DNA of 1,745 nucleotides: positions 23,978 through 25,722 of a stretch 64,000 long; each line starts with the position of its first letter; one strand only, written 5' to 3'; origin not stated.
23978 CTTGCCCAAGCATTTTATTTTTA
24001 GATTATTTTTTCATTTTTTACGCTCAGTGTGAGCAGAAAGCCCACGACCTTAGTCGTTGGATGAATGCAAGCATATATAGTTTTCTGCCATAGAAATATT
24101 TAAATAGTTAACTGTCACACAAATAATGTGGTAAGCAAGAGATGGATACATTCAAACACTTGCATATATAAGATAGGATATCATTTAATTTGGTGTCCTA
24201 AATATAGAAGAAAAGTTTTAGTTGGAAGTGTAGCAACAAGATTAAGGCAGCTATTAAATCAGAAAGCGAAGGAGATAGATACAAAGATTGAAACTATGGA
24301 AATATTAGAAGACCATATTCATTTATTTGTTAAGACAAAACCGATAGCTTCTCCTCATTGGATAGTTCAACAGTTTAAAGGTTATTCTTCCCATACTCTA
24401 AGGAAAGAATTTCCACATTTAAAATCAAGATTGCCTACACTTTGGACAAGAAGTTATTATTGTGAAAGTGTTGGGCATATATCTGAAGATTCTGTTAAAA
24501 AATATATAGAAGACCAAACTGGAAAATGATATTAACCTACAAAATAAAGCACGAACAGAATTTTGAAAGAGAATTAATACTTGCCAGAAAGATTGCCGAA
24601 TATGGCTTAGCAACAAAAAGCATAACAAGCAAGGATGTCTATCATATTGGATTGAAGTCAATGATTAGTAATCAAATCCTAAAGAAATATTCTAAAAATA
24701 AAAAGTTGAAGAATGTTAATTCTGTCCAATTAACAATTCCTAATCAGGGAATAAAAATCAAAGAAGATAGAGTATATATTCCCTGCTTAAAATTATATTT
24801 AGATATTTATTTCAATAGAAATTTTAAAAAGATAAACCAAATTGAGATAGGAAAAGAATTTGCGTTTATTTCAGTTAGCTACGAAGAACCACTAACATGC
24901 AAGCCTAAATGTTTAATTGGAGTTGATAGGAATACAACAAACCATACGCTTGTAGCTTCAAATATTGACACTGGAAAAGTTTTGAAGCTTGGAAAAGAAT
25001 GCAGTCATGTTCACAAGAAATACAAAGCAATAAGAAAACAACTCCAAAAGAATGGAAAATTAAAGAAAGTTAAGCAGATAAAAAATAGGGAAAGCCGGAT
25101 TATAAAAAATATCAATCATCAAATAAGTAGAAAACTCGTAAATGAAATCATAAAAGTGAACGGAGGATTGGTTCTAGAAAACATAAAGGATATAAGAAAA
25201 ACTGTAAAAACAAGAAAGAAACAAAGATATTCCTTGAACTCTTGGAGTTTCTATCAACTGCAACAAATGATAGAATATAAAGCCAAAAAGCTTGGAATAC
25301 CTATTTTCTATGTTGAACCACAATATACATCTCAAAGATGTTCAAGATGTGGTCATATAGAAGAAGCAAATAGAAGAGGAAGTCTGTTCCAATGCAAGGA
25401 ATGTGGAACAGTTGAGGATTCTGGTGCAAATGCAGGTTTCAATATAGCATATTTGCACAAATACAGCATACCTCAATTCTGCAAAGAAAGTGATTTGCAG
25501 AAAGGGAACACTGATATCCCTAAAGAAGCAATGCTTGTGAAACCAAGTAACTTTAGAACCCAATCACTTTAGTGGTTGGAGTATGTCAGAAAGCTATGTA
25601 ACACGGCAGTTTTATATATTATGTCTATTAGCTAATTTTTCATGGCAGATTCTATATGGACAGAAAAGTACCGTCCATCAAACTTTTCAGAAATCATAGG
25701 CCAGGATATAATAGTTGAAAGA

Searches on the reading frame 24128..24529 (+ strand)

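Call 3: search_protein_families(library=pfam, proteins=[window:24128-24529:+], max_evalue=0.01)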
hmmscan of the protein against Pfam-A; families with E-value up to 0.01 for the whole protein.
window:24128-24529:+ (133 aa): 1 family
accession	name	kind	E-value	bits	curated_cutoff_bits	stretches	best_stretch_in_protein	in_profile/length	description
PF01797.21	Y1_Tnp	-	2e-38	131.7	23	1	13-130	2-121/121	Transposase IS200 like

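Call 4: search_protein_families(library=ncbifam, proteins=[window:24128-24529:+], max_evalue=0.01)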
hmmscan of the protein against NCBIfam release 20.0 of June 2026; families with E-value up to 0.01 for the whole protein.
window:24128-24529:+ (133 aa): 2 families
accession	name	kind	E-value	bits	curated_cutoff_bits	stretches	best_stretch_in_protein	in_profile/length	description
NF033573.1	transpos_IS200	equivalog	8.6e-41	139.1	55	1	8-128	3-125/126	IS200/IS605 family transposase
NF047646.1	REP_Tyr_transpos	equivalog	3.3e-07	30.3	80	1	34-114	29-113/146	REP-associated tyrosine transposase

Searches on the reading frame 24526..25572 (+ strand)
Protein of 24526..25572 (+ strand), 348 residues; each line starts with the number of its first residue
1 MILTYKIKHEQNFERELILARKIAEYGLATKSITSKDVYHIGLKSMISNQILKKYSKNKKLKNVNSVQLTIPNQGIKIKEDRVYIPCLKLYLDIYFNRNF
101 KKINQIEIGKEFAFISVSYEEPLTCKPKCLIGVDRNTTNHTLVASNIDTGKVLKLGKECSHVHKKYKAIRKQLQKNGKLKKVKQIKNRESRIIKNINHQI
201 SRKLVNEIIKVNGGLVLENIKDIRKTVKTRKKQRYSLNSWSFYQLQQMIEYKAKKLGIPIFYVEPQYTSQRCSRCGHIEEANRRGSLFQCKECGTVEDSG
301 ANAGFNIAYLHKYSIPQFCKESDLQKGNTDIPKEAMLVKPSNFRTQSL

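Call 3: search_protein_families(library=pfam, proteins=[window:24526-25572:+], max_evalue=0.01)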
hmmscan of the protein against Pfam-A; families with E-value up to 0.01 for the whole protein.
window:24526-25572:+ (348 aa): 1 family
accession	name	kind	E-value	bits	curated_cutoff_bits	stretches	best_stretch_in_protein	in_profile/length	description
PF07282.18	Cas12f1-like_TNB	-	1.2e-21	77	26.3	1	242-307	1-60/60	Cas12f1-like, TNB domain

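Call 4: search_protein_families(library=ncbifam, proteins=[window:24526-25572:+], max_evalue=0.01)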
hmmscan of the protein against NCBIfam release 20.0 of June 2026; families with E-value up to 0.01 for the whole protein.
window:24526-25572:+ (348 aa): 6 families
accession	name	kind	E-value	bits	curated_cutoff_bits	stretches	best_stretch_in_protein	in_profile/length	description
NF040570.1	guided_TnpB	subfamily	3.2e-45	155.1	100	1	52-308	102-387/389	RNA-guided endonuclease TnpB family protein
NF049972.1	CRISPR_Cas12f2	exception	6.1e-35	121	450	1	128-308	326-516/524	type V CRISPR-associated effector Cas12f2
TIGR01766.2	TIGR01766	domain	1.8e-18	66.8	32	1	190-269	2-82/82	IS200/IS605 family accessory protein TnpB-related protein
NF038281.1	IS200_TnpB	exception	6.4e-15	55.1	425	1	59-308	101-356/360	IS200/IS605 family element RNA-guided endonuclease TnpB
NF038280.1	IS607_TnpB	exception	2.9e-13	49.6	350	1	120-322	194-403/431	IS607 family element RNA-guided endonuclease TnpB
NF038192.1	V_cas_c2c8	exception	2.8e-05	23.4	350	1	159-282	320-457/457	type V CRISPR-associated protein C2c8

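Call 60: search_solved_structures(query=window:24526-25569:+, max_evalue=0.001, show_alignments=2)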
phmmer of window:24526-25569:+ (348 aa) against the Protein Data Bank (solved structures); distinct sequences matched with E-value up to 0.001: 22.
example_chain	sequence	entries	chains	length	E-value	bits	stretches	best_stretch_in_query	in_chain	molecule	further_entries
8j1j_A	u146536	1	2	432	4e-23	85.4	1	175-309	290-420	Transposase IS605 OrfB C-terminal domain-containing protein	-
8j3r_A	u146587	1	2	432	8.7e-23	84.3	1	175-309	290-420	Transposase IS605 OrfB C-terminal domain-containing protein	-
7wju_A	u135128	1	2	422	9.2e-23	84.2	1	175-309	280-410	OrfB_Zn_ribbon domain-containing protein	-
8j12_A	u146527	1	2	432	9.6e-23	84.1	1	175-309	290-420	Transposase IS605 OrfB C-terminal domain-containing protein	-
8dzj_A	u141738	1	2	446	1e-22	84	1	175-309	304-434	OrfB_Zn_ribbon domain-containing protein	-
9nzp_A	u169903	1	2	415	2.3e-21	79.6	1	151-323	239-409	IS200/IS605 family element transposase accessory protein TnpB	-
8hr5_A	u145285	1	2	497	4.1e-20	75.5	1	177-315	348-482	Transposase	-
9i8y_A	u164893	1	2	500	5.8e-20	75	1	170-294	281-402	CRISPR-associated endodeoxyribonuclease Cas12f1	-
9nzq_A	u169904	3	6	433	6.3e-20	74.9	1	178-308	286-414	Cas12f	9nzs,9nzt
9nzo_B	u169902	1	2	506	1e-16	64.3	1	176-294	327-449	Cas12f Effector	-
9nzr_A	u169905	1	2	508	1.1e-16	64.3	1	176-294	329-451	Cas12f Nuclease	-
9b0l_P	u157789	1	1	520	1.6e-09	40.7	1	180-308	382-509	TnpB-like protein L79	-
7l48_A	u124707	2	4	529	3.7e-09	39.5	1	176-308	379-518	Cas12f | Cas12f1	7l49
7c7l_A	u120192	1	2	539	3.9e-09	39.4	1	176-308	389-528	CRISPR-associated protein Cas14a.1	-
9n9c_A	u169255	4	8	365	9.4e-08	34.9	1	174-260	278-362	Nuclease-deactivated Cas12f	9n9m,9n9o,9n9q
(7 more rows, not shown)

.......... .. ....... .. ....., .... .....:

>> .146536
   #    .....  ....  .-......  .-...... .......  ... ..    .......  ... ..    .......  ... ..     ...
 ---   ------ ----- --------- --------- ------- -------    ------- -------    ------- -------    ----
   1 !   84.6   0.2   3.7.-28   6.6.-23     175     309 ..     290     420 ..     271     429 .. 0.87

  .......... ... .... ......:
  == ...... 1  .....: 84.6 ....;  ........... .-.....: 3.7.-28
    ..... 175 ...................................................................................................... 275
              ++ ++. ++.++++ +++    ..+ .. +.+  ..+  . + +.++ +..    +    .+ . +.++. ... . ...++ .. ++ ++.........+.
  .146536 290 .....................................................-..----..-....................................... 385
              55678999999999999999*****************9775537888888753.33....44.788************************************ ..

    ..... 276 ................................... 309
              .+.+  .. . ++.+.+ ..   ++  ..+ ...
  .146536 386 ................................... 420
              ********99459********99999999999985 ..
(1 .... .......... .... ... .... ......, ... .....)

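Call 67: find_homologous_proteins(query=window:24526-25569:+)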
Query window:24526-25569:+ (348 aa): 1774 proteins with E <= 0.001 among 3572 candidates; the best 120 are listed.
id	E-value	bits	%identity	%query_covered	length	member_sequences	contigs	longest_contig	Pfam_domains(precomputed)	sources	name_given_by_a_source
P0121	3.9e-226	767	100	100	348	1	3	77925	PF07282.19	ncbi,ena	ncbi:MAG: transposase [Nanoarchaeota archaeon]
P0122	6.6e-206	701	91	100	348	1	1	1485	PF07282.19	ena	-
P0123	5.6e-172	589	75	100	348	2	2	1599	PF07282.19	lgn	-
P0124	8.8e-171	585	75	100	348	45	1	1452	PF07282.19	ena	-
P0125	2.5e-170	584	75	100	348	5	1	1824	PF07282.19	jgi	jgi:putative transposase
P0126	4.6e-170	583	74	100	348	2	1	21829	PF07282.19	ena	-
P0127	2.0e-169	581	74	100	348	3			PF07282.19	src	-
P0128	2.3e-169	581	75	100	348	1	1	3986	PF07282.19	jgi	-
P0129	1.8e-167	575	73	100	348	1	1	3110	PF07282.19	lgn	-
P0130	5.3e-165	567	73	100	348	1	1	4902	PF07282.19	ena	-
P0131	3.9e-163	560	72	100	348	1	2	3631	PF07282.19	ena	-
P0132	1.1e-161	556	70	98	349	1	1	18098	PF07282.19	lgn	-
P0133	3.5e-161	554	72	100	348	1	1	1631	PF07282.19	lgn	-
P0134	6.4e-161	553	72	97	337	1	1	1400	PF07282.19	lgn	-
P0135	1.1e-160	552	72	98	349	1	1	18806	PF07282.19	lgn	-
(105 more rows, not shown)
